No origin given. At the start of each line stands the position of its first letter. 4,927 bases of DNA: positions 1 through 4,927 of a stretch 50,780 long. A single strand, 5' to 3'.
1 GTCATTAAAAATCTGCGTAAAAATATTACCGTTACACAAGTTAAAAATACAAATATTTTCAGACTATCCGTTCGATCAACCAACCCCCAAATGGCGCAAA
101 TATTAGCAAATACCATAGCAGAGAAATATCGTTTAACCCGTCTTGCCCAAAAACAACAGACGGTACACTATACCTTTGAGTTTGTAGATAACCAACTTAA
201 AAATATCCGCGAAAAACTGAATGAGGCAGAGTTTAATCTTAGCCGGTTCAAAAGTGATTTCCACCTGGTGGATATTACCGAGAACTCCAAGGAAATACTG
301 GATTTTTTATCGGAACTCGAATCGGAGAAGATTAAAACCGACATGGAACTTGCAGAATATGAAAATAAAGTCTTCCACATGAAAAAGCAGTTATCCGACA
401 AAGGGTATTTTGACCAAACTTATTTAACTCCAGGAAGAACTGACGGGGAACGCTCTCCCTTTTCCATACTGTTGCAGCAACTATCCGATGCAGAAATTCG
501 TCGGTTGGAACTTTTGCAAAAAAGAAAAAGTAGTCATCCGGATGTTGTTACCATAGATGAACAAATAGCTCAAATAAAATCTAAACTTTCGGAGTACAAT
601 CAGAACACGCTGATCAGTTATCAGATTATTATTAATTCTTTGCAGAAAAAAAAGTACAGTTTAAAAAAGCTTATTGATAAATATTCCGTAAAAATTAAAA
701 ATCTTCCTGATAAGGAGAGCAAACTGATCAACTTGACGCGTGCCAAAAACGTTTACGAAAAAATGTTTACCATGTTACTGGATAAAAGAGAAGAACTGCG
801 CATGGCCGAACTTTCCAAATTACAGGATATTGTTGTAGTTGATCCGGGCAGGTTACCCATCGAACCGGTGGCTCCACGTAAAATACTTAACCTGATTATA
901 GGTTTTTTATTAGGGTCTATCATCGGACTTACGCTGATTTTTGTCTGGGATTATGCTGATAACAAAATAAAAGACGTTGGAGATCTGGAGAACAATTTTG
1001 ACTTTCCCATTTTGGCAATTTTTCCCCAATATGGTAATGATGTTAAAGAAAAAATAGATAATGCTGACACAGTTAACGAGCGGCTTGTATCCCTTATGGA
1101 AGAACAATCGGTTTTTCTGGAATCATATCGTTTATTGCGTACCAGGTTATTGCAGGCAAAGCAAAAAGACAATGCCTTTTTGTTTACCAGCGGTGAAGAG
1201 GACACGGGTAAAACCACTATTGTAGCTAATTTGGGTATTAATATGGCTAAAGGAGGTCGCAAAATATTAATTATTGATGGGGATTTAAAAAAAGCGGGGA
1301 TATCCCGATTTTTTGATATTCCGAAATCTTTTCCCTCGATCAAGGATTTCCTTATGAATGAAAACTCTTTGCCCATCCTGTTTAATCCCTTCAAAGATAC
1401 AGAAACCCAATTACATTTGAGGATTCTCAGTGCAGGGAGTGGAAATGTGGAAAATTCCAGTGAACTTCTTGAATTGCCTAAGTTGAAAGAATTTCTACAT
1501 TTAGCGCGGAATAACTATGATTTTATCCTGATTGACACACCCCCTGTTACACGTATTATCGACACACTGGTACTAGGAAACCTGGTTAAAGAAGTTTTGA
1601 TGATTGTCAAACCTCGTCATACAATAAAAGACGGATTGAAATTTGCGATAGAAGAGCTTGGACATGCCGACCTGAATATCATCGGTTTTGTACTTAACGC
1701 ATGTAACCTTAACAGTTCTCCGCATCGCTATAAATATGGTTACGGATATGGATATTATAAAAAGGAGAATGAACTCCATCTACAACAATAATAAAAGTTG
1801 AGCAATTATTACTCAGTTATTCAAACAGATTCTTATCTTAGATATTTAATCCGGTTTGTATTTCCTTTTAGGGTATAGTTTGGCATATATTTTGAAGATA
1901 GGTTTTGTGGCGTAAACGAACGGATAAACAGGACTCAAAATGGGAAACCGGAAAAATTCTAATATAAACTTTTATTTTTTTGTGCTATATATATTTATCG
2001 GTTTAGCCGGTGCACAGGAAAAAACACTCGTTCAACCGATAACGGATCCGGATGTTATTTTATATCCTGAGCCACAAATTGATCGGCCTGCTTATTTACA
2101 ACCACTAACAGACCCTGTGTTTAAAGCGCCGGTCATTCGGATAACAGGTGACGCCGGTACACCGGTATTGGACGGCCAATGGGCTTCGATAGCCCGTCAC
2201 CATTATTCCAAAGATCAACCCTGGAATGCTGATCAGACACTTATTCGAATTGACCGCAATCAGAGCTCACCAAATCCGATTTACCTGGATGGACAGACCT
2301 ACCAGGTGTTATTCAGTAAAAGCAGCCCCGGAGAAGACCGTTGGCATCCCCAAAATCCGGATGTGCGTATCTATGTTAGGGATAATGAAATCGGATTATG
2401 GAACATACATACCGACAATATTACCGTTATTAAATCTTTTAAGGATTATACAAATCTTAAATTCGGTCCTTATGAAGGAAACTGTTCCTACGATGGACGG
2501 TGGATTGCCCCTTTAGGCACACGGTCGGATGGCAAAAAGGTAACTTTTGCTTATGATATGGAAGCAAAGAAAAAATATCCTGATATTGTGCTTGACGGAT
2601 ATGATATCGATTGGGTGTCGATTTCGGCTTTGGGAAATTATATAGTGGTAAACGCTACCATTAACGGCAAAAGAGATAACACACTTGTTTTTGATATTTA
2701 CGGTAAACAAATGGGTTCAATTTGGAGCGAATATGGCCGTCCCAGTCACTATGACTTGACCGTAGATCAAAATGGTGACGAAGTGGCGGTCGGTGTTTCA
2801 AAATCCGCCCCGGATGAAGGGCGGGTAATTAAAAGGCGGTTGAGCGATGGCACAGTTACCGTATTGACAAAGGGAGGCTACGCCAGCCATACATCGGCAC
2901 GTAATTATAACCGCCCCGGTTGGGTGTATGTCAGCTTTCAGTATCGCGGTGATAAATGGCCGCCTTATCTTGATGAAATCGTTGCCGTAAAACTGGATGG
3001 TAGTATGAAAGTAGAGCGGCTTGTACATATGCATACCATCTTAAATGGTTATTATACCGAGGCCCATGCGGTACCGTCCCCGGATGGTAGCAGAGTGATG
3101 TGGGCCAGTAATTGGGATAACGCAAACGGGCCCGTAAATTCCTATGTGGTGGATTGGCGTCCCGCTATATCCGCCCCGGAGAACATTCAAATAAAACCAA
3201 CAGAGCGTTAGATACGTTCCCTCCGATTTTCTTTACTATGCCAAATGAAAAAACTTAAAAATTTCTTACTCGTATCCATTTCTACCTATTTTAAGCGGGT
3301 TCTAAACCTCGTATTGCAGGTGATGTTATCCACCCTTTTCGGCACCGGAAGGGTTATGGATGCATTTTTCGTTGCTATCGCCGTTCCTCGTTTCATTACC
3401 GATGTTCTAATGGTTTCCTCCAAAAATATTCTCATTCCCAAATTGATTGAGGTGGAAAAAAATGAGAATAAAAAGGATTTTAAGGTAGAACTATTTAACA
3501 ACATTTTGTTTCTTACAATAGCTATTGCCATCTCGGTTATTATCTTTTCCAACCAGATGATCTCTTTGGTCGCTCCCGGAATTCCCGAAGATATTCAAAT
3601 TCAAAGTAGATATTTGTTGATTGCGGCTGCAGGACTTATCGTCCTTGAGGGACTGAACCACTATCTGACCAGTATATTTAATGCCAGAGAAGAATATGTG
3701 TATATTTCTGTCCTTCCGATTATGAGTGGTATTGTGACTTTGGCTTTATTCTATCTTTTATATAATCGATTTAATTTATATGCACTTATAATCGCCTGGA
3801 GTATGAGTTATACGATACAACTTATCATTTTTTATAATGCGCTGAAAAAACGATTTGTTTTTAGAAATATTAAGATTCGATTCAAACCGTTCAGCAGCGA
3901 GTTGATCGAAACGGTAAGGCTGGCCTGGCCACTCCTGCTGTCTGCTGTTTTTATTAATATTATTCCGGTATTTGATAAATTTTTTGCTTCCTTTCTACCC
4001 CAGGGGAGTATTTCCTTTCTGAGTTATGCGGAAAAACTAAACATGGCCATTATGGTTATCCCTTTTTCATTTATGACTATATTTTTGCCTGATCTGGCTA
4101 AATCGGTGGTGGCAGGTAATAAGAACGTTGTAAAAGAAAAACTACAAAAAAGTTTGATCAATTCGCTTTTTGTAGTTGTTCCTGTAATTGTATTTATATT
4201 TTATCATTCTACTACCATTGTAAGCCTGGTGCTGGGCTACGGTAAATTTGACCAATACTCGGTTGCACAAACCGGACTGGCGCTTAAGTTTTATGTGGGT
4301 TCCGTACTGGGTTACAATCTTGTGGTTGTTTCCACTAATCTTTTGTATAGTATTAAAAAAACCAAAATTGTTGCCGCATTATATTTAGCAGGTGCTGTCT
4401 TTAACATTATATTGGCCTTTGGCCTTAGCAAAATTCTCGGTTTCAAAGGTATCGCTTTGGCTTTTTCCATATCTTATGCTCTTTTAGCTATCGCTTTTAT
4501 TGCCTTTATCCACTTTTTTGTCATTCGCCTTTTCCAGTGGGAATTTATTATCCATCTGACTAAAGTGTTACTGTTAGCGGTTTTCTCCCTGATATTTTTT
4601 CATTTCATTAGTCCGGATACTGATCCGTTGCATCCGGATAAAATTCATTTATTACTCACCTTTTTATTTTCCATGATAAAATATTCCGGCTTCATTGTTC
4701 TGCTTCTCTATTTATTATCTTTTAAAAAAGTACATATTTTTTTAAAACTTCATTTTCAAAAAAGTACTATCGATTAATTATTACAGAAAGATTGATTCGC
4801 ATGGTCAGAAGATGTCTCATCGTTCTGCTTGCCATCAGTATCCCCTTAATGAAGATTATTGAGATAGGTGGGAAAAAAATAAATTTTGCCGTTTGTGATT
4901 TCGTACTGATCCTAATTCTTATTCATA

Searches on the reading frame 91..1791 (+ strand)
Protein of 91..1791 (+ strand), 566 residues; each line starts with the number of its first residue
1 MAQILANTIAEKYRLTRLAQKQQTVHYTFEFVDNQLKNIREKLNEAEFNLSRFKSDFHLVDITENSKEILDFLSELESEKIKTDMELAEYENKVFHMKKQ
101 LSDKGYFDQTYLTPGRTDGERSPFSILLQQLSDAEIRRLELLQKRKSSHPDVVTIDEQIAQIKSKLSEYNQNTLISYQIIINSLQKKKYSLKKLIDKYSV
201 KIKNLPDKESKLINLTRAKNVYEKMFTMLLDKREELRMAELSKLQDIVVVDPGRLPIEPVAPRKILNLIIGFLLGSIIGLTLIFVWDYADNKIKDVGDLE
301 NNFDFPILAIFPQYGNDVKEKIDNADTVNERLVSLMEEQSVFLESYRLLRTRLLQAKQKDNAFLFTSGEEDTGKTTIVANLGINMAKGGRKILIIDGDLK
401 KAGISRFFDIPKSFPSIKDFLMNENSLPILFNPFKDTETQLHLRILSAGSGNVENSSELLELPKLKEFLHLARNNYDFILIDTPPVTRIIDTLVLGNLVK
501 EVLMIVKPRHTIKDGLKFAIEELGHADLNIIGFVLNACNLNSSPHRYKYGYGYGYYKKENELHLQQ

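Call 3: search_protein_families(library=pfam, proteins=[window:91-1791:+])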
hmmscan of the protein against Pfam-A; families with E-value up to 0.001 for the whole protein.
window:91-1791:+ (566 aa): 5 families
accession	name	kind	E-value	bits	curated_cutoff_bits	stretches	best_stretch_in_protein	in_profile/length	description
PF13807.11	GNVR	-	4.7e-11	42.9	27.7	1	209-285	3-79/82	G-rich domain on putative tyrosine kinase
PF13614.12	AAA_31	-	8.5e-11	42.5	27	1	373-516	14-157/177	AAA domain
PF01656.29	CbiA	-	1.1e-07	32.3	25.4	1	364-541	2-86/125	CobQ/CobB/MinD/ParA nucleotide binding domain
PF10609.15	ParA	-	1.7e-06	28.1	27.1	1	363-541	6-178/246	NUBPL iron-transfer P-loop NTPase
PF02374.21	ArsA_ATPase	-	5.8e-05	22.9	24.3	0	363-398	3-38/305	Anion-transporting ATPase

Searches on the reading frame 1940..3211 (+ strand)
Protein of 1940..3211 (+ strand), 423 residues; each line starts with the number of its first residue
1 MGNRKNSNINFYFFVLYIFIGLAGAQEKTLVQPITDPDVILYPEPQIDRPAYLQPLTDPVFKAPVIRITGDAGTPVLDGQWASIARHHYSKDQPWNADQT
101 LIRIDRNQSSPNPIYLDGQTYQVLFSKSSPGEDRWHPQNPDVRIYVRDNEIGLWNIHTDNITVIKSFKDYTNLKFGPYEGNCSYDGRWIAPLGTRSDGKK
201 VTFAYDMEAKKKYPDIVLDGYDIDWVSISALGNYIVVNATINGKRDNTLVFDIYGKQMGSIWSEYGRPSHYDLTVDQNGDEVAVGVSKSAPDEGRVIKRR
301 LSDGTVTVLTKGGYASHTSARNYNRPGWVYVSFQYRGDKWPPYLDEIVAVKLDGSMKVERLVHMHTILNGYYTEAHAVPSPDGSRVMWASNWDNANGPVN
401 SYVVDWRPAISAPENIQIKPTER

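Call 3: search_protein_families(library=pfam, proteins=[window:1940-3211:+])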
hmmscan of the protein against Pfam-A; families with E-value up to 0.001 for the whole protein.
window:1940-3211:+ (423 aa): 0 families

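Call 31: search_protein_families(library=pfam, proteins=[window:1940-3211:+], max_evalue=0.001)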
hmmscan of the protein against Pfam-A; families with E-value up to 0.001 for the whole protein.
window:1940-3211:+ (423 aa): 0 families

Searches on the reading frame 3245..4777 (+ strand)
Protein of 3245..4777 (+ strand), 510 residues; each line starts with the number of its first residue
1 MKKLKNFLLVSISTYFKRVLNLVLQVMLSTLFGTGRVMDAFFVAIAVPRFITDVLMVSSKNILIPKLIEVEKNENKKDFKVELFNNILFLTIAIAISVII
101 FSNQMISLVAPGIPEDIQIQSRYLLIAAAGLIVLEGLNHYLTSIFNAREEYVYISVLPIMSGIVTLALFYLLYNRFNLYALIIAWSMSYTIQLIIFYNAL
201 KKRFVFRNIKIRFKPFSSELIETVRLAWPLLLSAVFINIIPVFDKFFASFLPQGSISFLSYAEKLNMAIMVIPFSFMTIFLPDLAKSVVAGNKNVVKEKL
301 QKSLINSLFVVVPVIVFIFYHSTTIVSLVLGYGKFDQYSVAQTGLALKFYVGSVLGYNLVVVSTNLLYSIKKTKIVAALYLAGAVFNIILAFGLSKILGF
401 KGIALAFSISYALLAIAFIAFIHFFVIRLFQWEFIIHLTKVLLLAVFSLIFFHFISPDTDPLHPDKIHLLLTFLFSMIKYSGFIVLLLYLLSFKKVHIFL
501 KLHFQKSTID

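Call 3: search_protein_families(library=pfam, proteins=[window:3245-4777:+])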
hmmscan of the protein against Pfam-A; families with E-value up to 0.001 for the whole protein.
window:3245-4777:+ (510 aa): 2 families
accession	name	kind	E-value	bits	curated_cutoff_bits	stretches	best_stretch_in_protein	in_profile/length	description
PF03023.19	MurJ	-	1.5e-44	152.8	27.4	1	29-453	2-431/451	Lipid II flippase MurJ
PF01554.23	MatE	-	1.5e-07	31.6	24.9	1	229-392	1-160/161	MatE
